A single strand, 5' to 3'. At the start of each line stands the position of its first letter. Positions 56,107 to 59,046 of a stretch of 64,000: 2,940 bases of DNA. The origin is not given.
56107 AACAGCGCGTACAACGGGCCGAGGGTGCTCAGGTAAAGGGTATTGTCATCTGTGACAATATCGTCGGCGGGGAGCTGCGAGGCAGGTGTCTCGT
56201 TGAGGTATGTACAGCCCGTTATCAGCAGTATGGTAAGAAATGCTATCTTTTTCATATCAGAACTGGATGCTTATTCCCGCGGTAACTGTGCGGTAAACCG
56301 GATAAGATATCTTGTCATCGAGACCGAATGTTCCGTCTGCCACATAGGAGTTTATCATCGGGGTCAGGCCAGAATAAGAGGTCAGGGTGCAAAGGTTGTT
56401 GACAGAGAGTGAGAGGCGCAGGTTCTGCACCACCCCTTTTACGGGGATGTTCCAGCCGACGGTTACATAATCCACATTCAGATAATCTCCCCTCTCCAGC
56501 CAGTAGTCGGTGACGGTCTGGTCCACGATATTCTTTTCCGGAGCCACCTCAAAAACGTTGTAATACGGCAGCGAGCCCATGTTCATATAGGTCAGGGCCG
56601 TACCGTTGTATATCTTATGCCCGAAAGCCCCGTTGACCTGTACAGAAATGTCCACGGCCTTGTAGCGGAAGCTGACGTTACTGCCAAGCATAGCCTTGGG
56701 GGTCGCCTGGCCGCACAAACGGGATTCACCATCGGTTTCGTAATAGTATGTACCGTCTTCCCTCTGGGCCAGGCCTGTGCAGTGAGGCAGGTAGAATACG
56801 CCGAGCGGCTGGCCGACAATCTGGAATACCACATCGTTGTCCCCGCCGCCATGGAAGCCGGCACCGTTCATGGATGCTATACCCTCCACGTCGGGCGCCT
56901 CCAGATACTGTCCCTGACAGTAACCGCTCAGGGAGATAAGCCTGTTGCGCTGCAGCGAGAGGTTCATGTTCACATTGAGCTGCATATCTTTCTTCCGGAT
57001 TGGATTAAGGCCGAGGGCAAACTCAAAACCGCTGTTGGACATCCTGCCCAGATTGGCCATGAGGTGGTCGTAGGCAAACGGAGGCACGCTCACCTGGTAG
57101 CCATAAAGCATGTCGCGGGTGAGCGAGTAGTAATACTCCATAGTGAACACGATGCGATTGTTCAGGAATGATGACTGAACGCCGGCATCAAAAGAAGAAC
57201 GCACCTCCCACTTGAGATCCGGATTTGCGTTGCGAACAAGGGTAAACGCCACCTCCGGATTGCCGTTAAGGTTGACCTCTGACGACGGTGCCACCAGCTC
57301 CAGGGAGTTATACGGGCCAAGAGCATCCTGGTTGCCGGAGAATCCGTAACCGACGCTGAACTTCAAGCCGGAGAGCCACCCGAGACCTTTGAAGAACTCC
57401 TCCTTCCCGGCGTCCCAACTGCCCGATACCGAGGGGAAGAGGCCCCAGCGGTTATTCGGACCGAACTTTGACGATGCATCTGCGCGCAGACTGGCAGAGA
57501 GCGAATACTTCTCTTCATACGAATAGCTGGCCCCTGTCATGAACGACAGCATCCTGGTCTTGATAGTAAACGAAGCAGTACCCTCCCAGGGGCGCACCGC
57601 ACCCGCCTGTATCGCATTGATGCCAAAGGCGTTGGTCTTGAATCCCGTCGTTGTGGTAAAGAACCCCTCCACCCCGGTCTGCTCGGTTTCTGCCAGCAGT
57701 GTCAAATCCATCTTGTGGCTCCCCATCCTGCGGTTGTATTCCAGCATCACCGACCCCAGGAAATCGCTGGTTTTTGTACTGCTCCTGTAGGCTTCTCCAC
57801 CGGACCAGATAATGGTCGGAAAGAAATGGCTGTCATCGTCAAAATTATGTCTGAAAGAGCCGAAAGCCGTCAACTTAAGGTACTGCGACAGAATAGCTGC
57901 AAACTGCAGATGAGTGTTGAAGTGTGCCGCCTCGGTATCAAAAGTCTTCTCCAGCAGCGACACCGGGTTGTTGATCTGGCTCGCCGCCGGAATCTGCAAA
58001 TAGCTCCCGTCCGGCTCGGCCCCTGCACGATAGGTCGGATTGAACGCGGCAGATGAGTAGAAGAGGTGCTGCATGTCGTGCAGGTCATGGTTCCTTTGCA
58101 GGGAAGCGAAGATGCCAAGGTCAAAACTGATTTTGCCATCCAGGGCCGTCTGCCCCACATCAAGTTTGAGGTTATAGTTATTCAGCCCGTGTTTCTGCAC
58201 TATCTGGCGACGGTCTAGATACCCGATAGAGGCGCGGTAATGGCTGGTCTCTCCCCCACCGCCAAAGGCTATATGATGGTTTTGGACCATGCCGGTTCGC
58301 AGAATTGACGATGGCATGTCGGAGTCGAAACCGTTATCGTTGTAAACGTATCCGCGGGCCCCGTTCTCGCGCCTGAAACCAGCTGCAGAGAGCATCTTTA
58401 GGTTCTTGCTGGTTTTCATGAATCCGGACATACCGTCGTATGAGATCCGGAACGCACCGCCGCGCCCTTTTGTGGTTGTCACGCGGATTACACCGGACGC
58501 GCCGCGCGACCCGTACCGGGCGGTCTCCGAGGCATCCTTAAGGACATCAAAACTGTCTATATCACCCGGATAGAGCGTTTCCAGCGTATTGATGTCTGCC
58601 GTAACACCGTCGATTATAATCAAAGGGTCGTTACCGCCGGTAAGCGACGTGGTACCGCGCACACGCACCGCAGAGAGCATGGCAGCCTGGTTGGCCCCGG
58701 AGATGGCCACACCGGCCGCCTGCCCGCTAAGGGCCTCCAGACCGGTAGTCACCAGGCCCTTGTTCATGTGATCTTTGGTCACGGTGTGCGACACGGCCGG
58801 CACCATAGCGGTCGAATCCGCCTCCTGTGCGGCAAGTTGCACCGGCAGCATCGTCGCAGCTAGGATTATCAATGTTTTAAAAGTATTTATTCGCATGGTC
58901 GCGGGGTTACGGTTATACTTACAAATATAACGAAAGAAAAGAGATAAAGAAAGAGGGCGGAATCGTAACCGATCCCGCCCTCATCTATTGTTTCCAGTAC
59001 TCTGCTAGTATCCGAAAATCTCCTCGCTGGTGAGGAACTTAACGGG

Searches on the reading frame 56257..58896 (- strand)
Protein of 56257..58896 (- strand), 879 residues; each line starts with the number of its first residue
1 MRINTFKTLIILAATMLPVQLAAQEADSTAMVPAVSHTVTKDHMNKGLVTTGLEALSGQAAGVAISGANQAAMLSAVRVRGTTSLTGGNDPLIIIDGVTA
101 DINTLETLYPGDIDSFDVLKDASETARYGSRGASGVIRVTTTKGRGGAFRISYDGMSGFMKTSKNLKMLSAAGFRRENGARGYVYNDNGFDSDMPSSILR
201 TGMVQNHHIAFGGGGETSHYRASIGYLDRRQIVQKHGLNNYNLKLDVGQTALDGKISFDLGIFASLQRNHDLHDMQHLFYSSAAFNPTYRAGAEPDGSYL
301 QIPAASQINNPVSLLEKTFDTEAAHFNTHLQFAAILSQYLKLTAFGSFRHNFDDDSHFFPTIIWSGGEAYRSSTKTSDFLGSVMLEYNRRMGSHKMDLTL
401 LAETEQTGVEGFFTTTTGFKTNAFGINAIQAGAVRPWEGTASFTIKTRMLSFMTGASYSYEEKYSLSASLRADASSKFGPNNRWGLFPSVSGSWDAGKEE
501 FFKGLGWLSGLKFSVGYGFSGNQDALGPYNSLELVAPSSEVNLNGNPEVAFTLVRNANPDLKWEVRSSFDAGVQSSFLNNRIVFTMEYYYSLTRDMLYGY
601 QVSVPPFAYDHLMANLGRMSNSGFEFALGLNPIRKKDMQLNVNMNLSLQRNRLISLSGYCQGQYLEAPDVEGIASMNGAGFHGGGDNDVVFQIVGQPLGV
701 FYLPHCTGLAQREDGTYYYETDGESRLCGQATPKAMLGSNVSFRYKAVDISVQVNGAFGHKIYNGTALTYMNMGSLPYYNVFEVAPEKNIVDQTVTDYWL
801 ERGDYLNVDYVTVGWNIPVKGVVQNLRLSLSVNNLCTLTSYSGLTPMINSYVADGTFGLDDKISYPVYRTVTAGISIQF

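Call 3: search_protein_families(library=pfam, proteins=[window:56257-58896:-])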
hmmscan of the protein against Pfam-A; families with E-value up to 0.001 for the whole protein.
window:56257-58896:- (879 aa): 2 families
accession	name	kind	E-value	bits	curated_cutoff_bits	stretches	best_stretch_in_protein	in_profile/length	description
PF00593.30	TonB_dep_Rec_b-barrel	-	2.5e-20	74.2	27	1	280-835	19-436/436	TonB dependent receptor-like, beta-barrel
PF14905.12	OMP_b-brl_3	-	1.2e-05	25.1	27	1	555-651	207-297/408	Outer membrane protein beta-barrel family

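Call 4: search_protein_families(library=ncbifam, proteins=[window:56257-58896:-])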
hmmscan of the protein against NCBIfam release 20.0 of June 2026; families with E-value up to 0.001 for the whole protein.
window:56257-58896:- (879 aa): 2 families
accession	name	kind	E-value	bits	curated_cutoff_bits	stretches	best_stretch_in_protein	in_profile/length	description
TIGR04056.1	OMP_RagA_SusC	subfamily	1.4e-135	454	368.25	1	37-879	99-981/981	SusC/RagA family TonB-linked outer membrane protein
TIGR04057.1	SusC_RagA_signa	signature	4.4e-13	48.8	46.2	1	112-141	1-30/31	SusC/RagA subfamily TonB-dependent outer membrane receptor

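Call 31: search_solved_structures(query=window:56257-58896:-, max_evalue=1e-10)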
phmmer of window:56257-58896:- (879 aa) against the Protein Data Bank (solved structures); distinct sequences matched with E-value up to 1e-10: 9.
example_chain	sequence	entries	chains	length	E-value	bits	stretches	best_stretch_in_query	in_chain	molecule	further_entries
8aa4_A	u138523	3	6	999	5.6e-62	213.3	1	31-879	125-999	SusC homolog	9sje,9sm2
6zlt_B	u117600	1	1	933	8e-41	143.3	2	191-657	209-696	SusC homolog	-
5t3r_D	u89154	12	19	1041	2e-40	142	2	191-656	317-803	SusC homolog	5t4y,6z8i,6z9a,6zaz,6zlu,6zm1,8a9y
6sm3_B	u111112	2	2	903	1.7e-39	138.9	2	187-852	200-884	RagA protein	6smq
6sml_B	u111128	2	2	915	1.8e-39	138.8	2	187-852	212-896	RagA protein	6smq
6sli_B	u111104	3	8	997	4e-39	137.7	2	187-852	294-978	RagA protein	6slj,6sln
8ypt_C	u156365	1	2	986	7.6e-35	123.5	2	374-655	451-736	TonB-linked outer membrane protein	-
8ypu_C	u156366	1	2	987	7.7e-35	123.5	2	374-655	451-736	SusC/RagA family TonB-linked outer membrane protein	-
5fq6_B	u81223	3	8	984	3e-16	62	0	51-155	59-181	SUSC/RAGA FAMILY TONB-LINKED OUTER MEMBRANE PROTEIN | BT_2264 | OUTER MEMBRANE PROTEIN OMP121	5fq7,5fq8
